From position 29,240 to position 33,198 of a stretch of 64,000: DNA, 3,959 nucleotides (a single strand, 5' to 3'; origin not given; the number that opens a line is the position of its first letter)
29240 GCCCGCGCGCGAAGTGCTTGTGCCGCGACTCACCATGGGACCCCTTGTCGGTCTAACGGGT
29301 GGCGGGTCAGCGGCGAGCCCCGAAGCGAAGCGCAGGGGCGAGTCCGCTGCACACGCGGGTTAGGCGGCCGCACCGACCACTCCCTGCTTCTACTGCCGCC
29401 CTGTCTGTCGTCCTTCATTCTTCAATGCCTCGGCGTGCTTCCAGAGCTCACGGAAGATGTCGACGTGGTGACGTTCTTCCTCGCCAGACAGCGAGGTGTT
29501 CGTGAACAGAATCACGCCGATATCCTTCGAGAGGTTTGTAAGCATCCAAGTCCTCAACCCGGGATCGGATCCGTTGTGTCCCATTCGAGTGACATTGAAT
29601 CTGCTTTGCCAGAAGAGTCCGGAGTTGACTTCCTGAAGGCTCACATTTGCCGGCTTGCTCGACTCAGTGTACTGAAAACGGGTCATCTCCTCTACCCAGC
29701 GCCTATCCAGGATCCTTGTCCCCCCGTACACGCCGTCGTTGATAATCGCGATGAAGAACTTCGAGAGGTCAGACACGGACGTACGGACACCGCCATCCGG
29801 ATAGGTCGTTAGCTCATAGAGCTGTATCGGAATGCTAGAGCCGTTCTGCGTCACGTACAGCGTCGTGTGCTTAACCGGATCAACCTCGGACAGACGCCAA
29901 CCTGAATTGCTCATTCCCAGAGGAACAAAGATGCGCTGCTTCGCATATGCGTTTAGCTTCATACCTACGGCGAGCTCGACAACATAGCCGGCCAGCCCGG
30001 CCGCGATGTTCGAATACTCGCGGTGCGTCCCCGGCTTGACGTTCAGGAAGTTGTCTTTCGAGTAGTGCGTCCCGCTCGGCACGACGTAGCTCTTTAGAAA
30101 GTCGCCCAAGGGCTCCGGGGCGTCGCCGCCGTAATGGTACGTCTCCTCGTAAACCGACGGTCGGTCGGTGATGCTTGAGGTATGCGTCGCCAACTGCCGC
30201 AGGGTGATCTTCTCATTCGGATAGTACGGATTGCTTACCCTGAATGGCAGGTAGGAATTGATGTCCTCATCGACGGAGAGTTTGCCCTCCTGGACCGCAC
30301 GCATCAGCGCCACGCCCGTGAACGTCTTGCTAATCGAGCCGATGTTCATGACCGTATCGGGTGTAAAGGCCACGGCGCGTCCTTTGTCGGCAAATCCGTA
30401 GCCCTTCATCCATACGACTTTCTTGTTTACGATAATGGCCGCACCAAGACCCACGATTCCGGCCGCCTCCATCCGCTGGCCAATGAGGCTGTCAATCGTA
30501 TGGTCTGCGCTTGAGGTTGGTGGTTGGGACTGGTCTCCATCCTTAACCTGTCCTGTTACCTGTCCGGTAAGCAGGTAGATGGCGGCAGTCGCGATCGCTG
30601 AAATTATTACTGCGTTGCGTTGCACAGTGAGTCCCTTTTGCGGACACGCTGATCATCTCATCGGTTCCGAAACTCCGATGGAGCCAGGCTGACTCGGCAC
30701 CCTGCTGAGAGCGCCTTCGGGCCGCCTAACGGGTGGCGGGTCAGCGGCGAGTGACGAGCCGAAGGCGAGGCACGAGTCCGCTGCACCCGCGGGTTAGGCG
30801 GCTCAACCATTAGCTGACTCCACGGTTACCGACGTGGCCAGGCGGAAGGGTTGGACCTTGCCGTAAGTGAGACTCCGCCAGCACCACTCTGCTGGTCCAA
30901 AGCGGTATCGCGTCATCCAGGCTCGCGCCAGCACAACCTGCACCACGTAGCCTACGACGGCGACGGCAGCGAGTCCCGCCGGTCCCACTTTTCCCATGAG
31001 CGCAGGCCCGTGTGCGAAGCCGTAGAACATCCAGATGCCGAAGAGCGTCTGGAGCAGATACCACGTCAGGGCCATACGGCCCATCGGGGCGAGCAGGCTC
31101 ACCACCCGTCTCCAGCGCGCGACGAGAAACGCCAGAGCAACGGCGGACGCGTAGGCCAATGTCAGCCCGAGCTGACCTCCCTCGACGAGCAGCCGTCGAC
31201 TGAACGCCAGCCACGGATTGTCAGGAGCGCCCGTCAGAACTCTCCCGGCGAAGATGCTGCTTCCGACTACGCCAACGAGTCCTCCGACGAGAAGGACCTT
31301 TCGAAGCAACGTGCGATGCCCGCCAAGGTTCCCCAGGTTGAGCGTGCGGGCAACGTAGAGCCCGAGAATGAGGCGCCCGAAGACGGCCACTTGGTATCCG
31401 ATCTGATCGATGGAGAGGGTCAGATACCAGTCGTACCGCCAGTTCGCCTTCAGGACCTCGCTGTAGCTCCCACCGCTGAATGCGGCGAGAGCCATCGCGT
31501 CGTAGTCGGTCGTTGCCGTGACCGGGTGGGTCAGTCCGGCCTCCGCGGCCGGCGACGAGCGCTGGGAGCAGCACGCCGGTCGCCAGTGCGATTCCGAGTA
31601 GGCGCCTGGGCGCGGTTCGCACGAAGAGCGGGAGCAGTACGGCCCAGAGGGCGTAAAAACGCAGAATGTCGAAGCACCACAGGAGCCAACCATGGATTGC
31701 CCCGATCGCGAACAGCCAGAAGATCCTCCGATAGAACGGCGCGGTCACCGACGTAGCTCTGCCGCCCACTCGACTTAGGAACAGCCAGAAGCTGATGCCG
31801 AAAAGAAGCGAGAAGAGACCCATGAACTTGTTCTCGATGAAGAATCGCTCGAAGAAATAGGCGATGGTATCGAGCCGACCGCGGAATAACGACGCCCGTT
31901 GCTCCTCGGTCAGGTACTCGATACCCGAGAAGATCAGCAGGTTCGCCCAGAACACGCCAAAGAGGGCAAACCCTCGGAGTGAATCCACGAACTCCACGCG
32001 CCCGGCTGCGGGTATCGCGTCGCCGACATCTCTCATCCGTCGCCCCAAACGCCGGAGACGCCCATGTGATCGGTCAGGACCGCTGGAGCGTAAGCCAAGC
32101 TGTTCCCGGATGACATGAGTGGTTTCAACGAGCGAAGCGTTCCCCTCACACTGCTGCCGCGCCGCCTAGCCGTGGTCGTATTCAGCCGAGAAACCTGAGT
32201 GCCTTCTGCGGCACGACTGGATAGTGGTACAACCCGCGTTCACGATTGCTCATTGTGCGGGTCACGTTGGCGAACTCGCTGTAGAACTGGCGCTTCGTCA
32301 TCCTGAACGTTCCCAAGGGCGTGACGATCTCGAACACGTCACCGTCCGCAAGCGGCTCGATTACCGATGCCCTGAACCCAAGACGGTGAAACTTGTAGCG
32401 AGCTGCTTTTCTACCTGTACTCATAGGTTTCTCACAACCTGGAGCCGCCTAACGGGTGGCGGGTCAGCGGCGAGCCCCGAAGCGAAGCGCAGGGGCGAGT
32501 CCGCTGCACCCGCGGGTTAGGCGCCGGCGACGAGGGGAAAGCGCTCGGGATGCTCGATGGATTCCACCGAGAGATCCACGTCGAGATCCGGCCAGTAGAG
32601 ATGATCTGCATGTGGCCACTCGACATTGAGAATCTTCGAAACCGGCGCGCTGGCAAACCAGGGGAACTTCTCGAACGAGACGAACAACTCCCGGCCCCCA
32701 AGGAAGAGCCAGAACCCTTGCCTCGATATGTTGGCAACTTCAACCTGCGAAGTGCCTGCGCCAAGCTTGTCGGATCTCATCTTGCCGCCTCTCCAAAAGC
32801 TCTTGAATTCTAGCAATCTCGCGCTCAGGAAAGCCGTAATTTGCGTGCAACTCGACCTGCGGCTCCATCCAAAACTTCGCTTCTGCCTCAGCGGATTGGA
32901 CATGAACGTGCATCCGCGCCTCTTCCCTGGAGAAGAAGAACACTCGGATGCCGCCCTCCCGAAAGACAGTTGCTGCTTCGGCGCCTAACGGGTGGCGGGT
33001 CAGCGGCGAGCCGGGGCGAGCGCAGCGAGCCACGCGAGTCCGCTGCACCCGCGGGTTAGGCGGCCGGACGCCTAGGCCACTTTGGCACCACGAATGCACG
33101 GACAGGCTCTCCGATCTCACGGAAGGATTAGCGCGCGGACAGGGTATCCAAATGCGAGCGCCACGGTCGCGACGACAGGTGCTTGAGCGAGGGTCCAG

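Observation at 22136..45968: Large chromosomal integron: intI, attI and about 29 attC-bounded cassettes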

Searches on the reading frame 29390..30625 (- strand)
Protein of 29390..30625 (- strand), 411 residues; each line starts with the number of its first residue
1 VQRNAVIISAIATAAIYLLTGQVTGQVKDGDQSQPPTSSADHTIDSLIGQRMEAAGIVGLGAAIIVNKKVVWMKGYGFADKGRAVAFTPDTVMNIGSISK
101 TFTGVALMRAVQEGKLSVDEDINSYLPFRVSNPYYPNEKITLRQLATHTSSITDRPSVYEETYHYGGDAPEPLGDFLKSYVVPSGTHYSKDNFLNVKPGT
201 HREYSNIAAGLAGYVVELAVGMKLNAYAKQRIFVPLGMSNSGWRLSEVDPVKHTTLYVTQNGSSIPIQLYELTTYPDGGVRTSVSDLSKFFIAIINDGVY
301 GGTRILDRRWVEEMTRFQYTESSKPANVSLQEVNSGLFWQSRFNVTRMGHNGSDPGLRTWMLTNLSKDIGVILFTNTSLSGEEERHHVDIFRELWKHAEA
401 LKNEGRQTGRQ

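Call 21: search_protein_families(library=pfam, proteins=[window:29390-30625:-], max_evalue=0.01)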
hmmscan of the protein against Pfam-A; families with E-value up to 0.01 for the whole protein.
window:29390-30625:- (411 aa): 2 families
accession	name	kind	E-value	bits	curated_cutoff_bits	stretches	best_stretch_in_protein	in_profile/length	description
PF00144.29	Beta-lactamase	-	1.7e-57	195.5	27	1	44-384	1-317/329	Beta-lactamase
PF13354.11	Beta-lactamase2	-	3.7e-05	23.6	22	1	80-154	8-87/214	Beta-lactamase enzyme family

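Call 73: search_protein_families(library=ncbifam, proteins=[window:29390-30625:-], max_evalue=0.001)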
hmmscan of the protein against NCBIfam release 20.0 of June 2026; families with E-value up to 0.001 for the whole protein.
window:29390-30625:- (411 aa): 47 families (the best 25 are shown)
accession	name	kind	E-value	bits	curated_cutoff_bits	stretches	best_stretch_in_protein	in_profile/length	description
NF033085.1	bla_class_C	equivalog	1.1e-27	96.8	415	2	40-150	4-110/356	class C beta-lactamase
NF007943.0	PRK10662.1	equivalog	7.2e-22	77.5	266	1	32-301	25-277/380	D-alanyl-D-alanine-carboxypeptidase/endopeptidase AmpH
NF045671.1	blaPNC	exception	2e-21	76.3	750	1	9-299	11-280/401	PNC family class C beta-lactamase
NF052559.1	MthAcHydAcmB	equivalog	3.1e-18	65.7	550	1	42-315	8-290/391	methyl acetate hydrolase AcmB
NF041665.1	blaPSZ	exception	1e-17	64.2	850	1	37-150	24-133/379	PSZ family class C beta-lactamase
NF000397.2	blaACC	exception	3.4e-16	59.3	850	1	39-152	29-138/385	ACC family cephalosporin-hydrolyzing class C beta-lactamase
NF050810.1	blaCHC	exception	6.3e-16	58.2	780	1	39-292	26-254/387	CHC family extended-spectrum class C beta-lactamase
NF038069.1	blaIDC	exception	1.1e-15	57.4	850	1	37-296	35-269/395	IDC family class C beta-lactamase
NF012173.1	CMY2-MIR-ACT-EC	exception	2.8e-15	56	680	1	44-150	32-134/380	CMY2/MIR/ACT/EC family class C beta-lactamase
NF012102.1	blaDHA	exception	3.9e-15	55.8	800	1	38-244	22-209/379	DHA family class C beta-lactamase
NF033159.0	blaPAC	exception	4.6e-15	55.3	850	1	39-152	28-135/380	PAC family class C beta-lactamase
NF000385.4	blaACT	exception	8.3e-15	54.7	810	1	45-150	33-134/380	ACT family cephalosporin-hydrolyzing class C beta-lactamase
NF040478.1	blaLAQ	exception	1.2e-14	54.1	850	1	42-150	29-133/380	LAQ family class C beta-lactamase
NF009622.0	PRK13128.1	equivalog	1.8e-14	53.2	443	1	61-285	26-233/518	D-aminopeptidase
NF053709.1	blaAKO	exception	2.1e-14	53.3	875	1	38-150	26-134/381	AKO family class C beta-lactamase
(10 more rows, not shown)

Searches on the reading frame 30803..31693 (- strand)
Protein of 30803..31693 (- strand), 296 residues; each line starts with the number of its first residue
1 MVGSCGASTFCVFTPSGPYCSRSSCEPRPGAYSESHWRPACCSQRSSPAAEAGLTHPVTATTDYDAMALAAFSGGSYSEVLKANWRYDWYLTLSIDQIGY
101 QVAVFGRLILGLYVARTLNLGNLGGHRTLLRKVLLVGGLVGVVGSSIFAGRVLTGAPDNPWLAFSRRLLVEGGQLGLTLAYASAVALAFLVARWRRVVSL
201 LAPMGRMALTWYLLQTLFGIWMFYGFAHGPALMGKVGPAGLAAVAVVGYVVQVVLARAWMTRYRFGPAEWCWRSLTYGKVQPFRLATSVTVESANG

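Call 21: search_protein_families(library=pfam, proteins=[window:30803-31693:-], max_evalue=0.01)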
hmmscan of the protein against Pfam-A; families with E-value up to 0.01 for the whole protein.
window:30803-31693:- (296 aa): 1 family
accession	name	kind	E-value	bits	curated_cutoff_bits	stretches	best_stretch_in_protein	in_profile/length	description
PF04235.18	DUF418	-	1.7e-32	113.1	23.6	1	123-279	10-163/163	Protein of unknown function (DUF418)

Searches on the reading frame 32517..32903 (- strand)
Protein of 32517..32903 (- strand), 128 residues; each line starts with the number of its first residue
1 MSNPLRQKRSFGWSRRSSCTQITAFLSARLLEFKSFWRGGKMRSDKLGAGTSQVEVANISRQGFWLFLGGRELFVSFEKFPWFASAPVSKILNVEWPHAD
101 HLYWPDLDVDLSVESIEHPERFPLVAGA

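Call 21: search_protein_families(library=pfam, proteins=[window:32517-32903:-], max_evalue=0.01)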
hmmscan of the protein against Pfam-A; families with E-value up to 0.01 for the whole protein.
window:32517-32903:- (128 aa): 1 family
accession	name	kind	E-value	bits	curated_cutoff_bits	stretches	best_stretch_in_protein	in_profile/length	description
PF10387.14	DUF2442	-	4.7e-15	56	23.9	1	54-121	2-71/72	Protein of unknown function (DUF2442)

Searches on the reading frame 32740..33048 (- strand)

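Call 72: search_protein_families(library=pfam, proteins=[window:32740-33048:-], max_evalue=0.05)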
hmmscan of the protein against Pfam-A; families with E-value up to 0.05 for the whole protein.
window:32740-33048:- (102 aa): 1 family
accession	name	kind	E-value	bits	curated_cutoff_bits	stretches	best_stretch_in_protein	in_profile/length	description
PF13711.11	DUF4160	-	2.2e-17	63.5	23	1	33-96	1-64/65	Domain of unknown function (DUF4160)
